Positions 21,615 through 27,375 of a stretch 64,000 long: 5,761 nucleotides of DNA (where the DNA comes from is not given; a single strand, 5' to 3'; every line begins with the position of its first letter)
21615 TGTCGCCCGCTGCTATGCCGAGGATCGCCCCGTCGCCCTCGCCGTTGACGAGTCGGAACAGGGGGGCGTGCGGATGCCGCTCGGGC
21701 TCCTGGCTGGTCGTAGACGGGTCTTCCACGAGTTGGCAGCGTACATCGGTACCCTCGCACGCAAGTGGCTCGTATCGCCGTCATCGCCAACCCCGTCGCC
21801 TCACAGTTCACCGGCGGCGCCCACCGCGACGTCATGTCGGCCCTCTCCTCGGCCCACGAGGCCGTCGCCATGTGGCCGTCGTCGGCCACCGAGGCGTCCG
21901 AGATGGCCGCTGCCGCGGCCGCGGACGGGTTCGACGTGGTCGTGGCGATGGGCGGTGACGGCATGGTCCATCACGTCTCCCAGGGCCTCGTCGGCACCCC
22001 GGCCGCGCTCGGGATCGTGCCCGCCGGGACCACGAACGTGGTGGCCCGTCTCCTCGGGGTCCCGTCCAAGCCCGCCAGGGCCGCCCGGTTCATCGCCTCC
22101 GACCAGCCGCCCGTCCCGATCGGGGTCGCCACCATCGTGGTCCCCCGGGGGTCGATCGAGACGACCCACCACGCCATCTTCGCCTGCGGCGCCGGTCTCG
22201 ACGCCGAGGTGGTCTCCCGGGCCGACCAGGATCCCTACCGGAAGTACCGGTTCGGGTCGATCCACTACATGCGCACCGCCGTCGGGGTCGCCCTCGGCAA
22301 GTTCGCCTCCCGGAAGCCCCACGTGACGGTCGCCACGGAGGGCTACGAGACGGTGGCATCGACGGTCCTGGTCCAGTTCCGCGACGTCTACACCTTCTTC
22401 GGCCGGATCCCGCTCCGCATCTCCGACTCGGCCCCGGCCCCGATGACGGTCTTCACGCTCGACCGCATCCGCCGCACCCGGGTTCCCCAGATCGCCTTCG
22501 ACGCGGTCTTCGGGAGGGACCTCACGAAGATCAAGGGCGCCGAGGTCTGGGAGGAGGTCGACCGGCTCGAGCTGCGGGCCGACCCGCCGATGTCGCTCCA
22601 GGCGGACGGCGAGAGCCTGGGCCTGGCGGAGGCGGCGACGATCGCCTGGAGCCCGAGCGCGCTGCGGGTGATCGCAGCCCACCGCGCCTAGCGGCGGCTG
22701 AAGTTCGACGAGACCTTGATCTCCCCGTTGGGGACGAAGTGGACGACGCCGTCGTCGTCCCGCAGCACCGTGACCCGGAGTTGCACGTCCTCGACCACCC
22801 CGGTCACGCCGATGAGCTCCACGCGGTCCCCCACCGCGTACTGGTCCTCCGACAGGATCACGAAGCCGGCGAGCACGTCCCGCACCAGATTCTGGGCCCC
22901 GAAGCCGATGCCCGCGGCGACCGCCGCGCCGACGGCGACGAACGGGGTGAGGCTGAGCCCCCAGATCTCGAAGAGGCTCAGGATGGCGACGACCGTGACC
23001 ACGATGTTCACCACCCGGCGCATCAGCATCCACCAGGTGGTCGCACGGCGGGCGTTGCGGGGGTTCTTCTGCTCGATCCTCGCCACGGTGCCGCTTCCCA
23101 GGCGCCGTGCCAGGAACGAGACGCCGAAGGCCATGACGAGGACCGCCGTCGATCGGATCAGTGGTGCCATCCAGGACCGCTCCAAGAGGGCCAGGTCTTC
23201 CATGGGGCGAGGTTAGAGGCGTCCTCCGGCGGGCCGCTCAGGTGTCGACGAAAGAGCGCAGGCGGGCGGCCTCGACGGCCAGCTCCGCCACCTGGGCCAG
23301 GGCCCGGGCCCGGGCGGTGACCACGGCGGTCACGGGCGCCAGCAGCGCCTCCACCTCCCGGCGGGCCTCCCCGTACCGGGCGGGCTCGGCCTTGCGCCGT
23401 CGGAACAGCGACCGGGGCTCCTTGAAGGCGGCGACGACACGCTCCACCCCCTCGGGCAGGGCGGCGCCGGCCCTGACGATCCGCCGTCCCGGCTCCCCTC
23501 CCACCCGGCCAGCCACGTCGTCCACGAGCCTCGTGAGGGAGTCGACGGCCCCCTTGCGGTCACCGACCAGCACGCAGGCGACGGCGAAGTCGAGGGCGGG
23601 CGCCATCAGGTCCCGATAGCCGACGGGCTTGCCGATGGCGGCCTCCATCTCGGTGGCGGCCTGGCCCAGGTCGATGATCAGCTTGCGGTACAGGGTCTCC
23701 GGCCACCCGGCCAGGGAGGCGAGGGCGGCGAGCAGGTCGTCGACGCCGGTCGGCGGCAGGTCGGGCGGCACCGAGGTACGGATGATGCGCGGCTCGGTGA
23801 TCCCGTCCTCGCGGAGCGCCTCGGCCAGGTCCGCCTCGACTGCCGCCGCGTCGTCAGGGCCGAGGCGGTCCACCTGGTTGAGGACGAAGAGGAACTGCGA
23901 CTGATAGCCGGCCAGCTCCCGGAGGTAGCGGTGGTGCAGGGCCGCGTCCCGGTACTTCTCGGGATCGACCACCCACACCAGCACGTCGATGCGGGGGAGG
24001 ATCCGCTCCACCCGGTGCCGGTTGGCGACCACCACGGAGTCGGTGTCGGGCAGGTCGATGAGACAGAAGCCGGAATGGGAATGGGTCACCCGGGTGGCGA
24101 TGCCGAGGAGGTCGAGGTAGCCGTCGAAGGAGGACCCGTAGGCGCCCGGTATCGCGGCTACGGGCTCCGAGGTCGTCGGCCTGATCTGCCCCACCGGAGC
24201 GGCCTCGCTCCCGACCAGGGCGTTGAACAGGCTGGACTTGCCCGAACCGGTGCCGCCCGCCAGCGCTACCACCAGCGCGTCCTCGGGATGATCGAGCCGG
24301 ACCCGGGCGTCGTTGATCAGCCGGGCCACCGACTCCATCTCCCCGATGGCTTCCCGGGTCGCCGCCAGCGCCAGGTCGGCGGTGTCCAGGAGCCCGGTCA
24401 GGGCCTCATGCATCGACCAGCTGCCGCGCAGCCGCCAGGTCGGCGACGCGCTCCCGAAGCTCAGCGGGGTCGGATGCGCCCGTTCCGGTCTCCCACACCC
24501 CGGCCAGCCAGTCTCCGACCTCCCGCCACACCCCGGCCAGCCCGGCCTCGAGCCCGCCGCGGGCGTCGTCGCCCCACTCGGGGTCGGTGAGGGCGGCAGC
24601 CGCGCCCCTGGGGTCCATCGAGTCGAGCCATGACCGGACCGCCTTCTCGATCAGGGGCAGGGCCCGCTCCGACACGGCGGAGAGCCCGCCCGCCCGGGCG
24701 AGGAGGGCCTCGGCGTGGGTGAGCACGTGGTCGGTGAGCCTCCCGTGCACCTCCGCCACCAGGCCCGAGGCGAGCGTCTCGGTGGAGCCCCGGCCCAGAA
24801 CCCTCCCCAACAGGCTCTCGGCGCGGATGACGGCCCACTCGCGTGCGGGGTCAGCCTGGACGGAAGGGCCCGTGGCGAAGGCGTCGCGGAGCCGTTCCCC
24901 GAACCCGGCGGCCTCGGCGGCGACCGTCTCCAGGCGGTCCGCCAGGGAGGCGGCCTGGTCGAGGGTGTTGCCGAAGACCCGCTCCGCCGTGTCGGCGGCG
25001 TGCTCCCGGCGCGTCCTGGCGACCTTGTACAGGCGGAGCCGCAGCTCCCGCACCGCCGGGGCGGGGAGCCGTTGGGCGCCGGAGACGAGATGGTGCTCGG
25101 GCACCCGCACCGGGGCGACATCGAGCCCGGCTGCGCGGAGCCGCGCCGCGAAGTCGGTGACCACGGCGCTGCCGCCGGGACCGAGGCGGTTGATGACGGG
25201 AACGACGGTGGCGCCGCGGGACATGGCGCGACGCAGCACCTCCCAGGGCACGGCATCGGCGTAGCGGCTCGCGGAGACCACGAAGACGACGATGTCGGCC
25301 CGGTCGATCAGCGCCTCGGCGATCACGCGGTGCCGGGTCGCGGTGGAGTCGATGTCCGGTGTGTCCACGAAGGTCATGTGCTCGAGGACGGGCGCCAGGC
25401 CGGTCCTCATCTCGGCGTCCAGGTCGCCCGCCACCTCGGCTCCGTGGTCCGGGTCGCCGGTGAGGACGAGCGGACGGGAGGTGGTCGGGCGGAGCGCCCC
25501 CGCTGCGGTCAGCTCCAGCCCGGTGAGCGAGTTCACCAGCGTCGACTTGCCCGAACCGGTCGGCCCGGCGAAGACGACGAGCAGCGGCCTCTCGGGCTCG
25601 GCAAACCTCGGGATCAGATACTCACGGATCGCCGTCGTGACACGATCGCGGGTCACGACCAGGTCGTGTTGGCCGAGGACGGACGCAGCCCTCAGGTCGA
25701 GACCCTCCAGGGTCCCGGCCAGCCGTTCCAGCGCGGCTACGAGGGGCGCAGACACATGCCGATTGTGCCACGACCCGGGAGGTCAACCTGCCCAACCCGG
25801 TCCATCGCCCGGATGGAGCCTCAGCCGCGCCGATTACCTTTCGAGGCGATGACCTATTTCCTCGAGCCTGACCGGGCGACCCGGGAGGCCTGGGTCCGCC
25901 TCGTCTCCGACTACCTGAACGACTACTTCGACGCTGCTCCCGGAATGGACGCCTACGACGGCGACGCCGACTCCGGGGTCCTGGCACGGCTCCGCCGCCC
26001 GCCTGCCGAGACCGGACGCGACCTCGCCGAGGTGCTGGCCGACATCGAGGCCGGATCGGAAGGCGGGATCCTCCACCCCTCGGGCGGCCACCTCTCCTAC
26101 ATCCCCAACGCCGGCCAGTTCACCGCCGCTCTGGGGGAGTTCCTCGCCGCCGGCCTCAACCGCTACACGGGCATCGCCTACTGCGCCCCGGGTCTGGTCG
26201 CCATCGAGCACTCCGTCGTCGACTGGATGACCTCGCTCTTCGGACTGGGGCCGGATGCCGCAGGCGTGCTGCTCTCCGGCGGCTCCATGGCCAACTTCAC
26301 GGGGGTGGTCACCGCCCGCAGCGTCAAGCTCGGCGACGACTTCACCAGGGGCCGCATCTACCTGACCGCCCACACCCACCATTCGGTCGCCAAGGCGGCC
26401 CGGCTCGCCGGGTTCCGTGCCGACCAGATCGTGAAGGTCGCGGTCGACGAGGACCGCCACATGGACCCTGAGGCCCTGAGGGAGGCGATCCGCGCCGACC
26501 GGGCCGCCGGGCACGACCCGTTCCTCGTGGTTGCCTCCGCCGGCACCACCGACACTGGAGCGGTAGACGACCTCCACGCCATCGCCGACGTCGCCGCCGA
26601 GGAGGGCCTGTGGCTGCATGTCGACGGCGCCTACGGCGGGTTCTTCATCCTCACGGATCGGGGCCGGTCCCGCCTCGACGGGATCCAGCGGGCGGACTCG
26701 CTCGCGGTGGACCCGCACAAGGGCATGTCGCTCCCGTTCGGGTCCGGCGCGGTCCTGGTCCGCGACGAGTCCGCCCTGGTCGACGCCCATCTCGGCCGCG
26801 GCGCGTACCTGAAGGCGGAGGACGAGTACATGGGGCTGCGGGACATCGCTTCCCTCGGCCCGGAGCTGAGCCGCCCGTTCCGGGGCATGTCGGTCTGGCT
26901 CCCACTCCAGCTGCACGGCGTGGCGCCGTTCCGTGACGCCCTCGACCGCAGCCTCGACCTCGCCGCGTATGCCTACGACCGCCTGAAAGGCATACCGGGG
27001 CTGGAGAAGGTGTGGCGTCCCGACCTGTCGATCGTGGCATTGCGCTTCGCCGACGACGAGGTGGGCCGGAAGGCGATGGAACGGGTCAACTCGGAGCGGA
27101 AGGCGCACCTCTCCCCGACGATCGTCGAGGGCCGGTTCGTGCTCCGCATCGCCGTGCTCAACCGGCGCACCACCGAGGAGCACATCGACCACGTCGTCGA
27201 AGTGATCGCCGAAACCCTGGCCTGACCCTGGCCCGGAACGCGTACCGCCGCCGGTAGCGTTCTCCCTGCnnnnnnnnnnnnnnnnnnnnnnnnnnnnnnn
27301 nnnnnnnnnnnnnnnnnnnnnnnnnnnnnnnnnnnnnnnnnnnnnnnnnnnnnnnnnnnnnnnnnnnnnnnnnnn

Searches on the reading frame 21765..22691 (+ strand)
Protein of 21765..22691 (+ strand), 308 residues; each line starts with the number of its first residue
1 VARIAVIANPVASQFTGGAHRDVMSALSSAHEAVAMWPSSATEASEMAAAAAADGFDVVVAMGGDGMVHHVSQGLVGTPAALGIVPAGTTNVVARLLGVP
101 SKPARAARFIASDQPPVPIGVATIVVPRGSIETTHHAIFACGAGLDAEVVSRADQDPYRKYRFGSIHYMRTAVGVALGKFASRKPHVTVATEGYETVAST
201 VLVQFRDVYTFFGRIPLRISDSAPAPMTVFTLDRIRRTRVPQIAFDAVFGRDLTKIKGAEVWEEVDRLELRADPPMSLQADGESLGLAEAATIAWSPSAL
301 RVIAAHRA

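Call 20: search_protein_families(library=pfam, proteins=[window:21765-22691:+], max_evalue=0.001)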
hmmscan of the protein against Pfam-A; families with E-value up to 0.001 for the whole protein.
window:21765-22691:+ (308 aa): 2 families
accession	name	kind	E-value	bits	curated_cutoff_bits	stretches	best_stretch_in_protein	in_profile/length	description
PF00781.29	DAGK_cat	-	8.3e-22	77.5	23.6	1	4-113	2-115/125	Diacylglycerol kinase catalytic domain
PF19279.4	YegS_C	-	3.9e-05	23.9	27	1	142-303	4-157/158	YegS C-terminal NAD kinase beta sandwich-like domain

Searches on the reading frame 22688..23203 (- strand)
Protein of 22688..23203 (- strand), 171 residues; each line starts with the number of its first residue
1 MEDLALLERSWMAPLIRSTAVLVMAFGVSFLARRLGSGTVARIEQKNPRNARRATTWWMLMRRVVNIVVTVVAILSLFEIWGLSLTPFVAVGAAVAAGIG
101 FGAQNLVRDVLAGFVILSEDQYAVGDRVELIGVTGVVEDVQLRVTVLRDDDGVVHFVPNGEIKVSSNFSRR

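Call 20: search_protein_families(library=pfam, proteins=[window:22688-23203:-], max_evalue=0.001)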
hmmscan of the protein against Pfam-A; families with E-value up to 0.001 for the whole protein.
window:22688-23203:- (171 aa): 3 families
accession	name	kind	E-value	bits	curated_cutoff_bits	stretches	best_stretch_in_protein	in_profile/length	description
PF00924.24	MS_channel_2nd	-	5.6e-17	62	20.2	1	105-169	1-67/68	Mechanosensitive ion channel, beta-domain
PF21088.3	MS_channel_1st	-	2.4e-06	27.9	23.1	1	64-104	2-42/42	Mechanosensitive ion channel, transmembrane helices 2/3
PF25392.1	MS_channel_TM1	-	0.00021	21.7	27.1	1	17-83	4-73/79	Mechanosensitive ion channel, transmembrane helix 1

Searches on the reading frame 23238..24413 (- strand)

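Call 20: search_protein_families(library=pfam, proteins=[window:23238-24413:-], max_evalue=0.001)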
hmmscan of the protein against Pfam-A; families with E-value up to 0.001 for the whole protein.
window:23238-24413:- (391 aa): 4 families
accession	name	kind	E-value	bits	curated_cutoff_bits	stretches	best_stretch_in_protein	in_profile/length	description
PF01926.29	MMR_HSR1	-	8.7e-09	35.9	21.9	1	49-179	2-112/113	50S ribosome-binding GTPase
PF00350.29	Dynamin_N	-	1.2e-08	35.7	27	1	49-85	1-36/168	Dynamin family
PF03193.22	RsgA_GTPase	-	5.3e-05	23.5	30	0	48-80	108-140/174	RsgA GTPase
PF00005.33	ABC_tran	-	0.00021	22.3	25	1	48-78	13-43/137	ABC transporter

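Call 82: search_protein_families(library=padloc, proteins=[window:23238-24413:-], max_evalue=0.01)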
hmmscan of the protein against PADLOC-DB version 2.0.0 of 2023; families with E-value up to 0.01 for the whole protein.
window:23238-24413:- (391 aa): 4 families
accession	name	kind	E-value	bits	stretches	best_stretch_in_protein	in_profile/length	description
PDLC03839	LeoA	-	2.2e-06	25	1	44-69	55-83/559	-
PDLC04135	mad3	-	0.0015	16.2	1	44-67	22-43/374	mads_3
PDLC02361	PifA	-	0.0016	15.1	0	43-66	37-60/720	PifA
PDLC03841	LeoBC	-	0.0089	13.2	1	27-75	57-106/601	-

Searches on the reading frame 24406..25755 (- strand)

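Call 20: search_protein_families(library=pfam, proteins=[window:24406-25755:-], max_evalue=0.001)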
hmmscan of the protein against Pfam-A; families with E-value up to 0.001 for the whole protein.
window:24406-25755:- (449 aa): 4 families
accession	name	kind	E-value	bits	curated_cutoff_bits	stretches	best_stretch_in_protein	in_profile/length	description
PF00350.29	Dynamin_N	-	4.6e-14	53.2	27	2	120-183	96-159/168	Dynamin family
PF01926.29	MMR_HSR1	-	5.5e-08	33.3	21.9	1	60-168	2-91/113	50S ribosome-binding GTPase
PF03193.22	RsgA_GTPase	-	0.00022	21.5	30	0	59-86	108-135/174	RsgA GTPase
PF00005.33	ABC_tran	-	0.0003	21.8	25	1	60-88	14-42/137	ABC transporter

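Call 82: search_protein_families(library=padloc, proteins=[window:24406-25755:-], max_evalue=0.01)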
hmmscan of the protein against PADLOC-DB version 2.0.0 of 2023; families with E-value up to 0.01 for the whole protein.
window:24406-25755:- (449 aa): 4 families
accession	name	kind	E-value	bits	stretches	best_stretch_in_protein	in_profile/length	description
PDLC03839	LeoA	-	3e-10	37.8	1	43-191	49-173/559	-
PDLC03841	LeoBC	-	0.00046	17.4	1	60-161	80-159/601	-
PDLC04135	mad3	-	0.0013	16.4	1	58-81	23-46/374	mads_3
PDLC04140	mad8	-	0.0026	15.3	1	59-82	29-52/314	mads_8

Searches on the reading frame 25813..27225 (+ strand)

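Call 20: search_protein_families(library=pfam, proteins=[window:25813-27225:+], max_evalue=0.001)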
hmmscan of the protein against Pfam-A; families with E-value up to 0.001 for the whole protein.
window:25813-27225:+ (470 aa): 5 families
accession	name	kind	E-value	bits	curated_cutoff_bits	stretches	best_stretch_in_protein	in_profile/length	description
PF00282.25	Pyridoxal_deC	-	1.1e-51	176.2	27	1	71-394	19-356/375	Pyridoxal-dependent decarboxylase conserved domain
PF00155.27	Aminotran_1_2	-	1.2e-07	31.7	19.7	1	150-279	66-193/361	Aminotransferase class I and II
PF00266.25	Aminotran_5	-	2.2e-07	30.6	21.5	1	179-319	88-216/371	Aminotransferase class-V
PF01212.27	Beta_elim_lyase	-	5.3e-07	29.7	27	1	151-319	50-213/288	Beta-eliminating lyase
PF05889.19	SepSecS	-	0.00011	21.5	21.1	1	182-276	105-196/389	O-phosphoseryl-tRNA(Sec) selenium transferase, SepSecS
